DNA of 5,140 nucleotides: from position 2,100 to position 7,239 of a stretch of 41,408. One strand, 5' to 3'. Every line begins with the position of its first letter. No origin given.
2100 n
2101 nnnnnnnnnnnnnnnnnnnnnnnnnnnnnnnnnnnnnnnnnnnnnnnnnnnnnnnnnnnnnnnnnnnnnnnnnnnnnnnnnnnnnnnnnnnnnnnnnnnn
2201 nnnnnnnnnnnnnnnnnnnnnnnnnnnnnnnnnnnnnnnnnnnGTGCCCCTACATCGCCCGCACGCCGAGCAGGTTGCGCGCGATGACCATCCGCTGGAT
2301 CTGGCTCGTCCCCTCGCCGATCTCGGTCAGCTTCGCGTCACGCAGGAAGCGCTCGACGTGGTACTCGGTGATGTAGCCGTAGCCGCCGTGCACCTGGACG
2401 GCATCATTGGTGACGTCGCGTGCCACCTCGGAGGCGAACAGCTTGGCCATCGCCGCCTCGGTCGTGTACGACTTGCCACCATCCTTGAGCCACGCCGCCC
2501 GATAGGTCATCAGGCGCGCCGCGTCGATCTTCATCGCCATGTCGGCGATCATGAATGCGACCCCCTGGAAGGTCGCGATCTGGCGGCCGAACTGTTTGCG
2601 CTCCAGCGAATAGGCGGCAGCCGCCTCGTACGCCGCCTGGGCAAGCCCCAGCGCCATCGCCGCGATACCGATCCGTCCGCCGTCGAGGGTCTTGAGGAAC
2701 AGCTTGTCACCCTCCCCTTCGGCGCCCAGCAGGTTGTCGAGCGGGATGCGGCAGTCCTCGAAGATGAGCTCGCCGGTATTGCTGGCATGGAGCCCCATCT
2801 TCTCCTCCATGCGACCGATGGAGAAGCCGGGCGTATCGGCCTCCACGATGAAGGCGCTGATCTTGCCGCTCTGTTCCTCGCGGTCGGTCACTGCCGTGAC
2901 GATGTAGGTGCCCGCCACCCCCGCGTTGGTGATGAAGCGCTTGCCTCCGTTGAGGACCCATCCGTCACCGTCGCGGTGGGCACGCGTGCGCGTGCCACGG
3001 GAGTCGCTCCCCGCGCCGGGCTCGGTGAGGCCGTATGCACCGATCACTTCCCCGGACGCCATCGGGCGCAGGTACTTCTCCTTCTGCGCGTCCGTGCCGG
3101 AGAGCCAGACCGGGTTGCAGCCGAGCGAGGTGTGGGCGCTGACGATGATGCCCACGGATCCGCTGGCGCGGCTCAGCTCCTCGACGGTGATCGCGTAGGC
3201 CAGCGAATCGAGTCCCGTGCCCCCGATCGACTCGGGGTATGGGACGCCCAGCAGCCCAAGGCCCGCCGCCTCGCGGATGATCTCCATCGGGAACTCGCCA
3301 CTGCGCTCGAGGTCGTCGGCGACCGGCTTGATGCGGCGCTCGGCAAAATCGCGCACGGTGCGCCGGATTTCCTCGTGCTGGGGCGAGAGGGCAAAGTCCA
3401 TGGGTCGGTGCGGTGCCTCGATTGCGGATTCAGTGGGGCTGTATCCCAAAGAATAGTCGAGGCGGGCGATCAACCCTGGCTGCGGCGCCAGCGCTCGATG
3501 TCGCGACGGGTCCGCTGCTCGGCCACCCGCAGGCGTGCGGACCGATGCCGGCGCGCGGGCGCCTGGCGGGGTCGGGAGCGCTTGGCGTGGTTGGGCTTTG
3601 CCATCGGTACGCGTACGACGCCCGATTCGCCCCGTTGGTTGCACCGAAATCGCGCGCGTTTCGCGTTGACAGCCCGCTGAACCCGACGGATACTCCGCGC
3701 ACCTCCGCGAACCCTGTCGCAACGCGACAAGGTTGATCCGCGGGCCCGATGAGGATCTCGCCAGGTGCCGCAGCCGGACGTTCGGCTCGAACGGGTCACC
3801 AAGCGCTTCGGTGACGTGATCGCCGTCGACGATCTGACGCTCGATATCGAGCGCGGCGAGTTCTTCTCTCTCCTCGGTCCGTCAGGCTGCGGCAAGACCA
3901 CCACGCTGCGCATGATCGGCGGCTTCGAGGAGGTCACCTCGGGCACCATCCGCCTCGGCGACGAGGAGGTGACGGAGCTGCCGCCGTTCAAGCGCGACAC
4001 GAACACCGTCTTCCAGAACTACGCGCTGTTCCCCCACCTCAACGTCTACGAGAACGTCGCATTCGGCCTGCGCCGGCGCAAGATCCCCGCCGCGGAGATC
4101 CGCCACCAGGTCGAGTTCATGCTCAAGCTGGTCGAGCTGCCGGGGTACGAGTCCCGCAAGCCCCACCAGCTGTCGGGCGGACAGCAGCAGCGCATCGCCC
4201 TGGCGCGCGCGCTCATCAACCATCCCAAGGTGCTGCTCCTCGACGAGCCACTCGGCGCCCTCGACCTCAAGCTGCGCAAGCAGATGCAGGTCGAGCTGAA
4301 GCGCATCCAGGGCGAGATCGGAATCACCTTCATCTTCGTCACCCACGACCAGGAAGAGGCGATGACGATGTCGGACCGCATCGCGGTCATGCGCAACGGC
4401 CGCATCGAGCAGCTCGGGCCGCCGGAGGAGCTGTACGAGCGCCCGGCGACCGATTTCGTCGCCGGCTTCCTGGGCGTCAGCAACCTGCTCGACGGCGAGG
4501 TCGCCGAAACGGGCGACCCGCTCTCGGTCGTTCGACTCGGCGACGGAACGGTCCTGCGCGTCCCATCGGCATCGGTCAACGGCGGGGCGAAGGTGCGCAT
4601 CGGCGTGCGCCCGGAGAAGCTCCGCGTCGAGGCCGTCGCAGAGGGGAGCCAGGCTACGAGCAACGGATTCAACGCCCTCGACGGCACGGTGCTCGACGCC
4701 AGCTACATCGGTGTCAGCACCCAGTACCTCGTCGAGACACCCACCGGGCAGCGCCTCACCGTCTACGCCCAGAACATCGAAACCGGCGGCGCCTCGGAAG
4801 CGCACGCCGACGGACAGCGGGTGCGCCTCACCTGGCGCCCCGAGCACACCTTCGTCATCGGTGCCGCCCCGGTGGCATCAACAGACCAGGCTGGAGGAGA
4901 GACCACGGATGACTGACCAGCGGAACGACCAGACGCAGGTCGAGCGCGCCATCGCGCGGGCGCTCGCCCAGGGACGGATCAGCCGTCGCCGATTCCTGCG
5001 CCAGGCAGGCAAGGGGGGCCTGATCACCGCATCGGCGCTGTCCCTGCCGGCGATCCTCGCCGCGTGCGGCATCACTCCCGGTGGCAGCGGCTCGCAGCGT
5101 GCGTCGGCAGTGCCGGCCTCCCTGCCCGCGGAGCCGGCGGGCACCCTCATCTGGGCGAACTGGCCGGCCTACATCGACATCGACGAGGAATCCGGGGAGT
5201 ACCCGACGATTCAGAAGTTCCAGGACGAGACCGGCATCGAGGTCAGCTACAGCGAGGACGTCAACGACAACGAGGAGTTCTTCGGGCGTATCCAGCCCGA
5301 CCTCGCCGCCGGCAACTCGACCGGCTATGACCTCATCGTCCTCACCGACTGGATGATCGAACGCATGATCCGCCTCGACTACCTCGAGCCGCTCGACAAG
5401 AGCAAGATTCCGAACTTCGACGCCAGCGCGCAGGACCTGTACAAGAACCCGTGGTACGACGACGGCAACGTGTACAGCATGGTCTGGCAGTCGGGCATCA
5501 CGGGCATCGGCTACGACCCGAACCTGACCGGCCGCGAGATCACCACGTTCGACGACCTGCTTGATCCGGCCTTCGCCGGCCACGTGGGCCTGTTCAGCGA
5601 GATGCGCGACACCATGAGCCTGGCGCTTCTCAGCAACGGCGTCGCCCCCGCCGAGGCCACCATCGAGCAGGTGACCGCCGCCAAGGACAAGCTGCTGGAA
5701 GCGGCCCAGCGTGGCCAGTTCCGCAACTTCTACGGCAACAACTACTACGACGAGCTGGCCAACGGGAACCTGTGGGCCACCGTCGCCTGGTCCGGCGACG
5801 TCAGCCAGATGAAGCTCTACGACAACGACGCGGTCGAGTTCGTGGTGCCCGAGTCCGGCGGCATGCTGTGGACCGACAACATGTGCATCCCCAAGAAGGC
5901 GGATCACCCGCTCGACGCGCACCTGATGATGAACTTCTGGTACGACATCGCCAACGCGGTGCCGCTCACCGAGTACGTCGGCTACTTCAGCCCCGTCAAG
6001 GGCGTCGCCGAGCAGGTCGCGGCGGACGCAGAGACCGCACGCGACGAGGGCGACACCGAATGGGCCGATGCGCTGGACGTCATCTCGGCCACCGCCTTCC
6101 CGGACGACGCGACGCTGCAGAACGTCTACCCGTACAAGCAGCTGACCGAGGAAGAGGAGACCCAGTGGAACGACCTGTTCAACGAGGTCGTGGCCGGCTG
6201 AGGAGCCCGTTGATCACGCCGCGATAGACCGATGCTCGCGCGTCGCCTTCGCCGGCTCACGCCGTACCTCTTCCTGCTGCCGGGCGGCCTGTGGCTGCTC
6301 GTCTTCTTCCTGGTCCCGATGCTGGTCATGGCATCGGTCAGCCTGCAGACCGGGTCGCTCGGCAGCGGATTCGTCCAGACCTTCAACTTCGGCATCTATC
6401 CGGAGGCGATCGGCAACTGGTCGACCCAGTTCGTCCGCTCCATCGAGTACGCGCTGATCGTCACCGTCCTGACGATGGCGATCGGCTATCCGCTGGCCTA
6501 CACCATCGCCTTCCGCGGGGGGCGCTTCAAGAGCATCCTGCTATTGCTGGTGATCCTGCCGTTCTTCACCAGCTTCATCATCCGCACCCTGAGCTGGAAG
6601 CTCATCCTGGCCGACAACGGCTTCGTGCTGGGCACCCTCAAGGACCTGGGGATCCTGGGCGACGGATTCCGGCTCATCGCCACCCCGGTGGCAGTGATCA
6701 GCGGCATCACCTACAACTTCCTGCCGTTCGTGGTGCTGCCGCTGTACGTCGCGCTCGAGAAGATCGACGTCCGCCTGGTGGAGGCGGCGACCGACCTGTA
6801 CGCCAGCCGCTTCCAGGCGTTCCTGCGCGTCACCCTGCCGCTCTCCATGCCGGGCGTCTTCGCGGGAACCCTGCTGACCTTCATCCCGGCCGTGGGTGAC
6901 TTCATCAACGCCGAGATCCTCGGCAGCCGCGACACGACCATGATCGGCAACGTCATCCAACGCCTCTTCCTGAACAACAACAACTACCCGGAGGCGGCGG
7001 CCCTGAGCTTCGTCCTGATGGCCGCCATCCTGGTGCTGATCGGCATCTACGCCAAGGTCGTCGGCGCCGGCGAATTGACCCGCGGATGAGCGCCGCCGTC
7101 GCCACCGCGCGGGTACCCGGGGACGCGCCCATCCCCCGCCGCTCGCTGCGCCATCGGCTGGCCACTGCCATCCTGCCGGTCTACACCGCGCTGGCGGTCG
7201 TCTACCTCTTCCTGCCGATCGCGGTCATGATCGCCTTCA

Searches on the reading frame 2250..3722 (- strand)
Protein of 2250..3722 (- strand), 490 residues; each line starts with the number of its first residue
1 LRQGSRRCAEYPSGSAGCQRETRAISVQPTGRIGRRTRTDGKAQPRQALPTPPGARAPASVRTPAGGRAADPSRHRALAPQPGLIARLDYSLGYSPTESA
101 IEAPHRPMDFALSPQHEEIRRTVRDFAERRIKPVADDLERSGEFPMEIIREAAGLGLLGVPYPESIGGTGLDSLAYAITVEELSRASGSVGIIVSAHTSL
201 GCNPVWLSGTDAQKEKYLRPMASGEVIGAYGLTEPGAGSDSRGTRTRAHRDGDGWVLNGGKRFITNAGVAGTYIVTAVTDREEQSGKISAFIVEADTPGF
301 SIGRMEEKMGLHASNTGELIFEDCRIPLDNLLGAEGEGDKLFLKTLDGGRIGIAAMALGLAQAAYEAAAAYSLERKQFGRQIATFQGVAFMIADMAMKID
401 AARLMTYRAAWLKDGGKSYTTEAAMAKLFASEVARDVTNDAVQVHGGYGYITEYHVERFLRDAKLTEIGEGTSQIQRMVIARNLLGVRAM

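Call 66: search_protein_families(library=pfam, proteins=[window:2250-3722:-], max_evalue=0.0001)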
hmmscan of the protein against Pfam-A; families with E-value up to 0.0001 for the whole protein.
window:2250-3722:- (490 aa): 4 families
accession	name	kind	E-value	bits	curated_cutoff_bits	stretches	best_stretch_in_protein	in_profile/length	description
PF00441.29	Acyl-CoA_dh_1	-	2.1e-51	174.5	22.4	1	337-485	2-150/150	Acyl-CoA dehydrogenase, C-terminal domain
PF02771.21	Acyl-CoA_dh_N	-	6.6e-39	133.2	22.9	1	114-225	2-113/113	Acyl-CoA dehydrogenase, N-terminal domain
PF02770.24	Acyl-CoA_dh_M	-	9e-29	99.9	33.3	1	229-324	1-97/97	Acyl-CoA dehydrogenase, middle domain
PF08028.16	Acyl-CoA_dh_2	-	1.5e-23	84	22.7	1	351-467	1-127/134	Acyl-CoA dehydrogenase, C-terminal domain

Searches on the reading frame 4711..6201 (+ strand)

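Call 66: search_protein_families(library=pfam, proteins=[window:4711-6201:+], max_evalue=0.0001)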
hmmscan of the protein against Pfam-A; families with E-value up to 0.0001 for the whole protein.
window:4711-6201:+ (496 aa): 2 families
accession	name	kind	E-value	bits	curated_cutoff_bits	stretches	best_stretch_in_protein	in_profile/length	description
PF13416.11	SBP_bac_8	-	1.7e-30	107.2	27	1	167-440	3-275/279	Bacterial extracellular solute-binding protein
PF13343.11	SBP_bac_6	-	7.5e-21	75.1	24.6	1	207-432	5-220/245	Bacterial extracellular solute-binding protein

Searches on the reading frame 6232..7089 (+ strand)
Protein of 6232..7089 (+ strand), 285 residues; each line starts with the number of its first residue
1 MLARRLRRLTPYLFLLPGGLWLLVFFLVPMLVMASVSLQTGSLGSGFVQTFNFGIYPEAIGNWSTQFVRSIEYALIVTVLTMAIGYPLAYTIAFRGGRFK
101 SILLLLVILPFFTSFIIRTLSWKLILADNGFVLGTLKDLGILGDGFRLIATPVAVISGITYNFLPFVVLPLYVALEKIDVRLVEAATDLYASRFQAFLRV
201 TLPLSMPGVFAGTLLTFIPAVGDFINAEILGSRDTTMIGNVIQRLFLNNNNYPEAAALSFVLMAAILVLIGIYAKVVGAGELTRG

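Call 66: search_protein_families(library=pfam, proteins=[window:6232-7089:+], max_evalue=0.0001)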
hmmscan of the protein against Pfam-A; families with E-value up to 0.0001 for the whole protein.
window:6232-7089:+ (285 aa): 1 family
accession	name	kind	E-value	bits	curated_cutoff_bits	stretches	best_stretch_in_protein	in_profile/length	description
PF00528.27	BPD_transp_1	-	5.1e-13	49.6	26.4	1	85-270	1-170/184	Binding-protein-dependent transport system inner membrane component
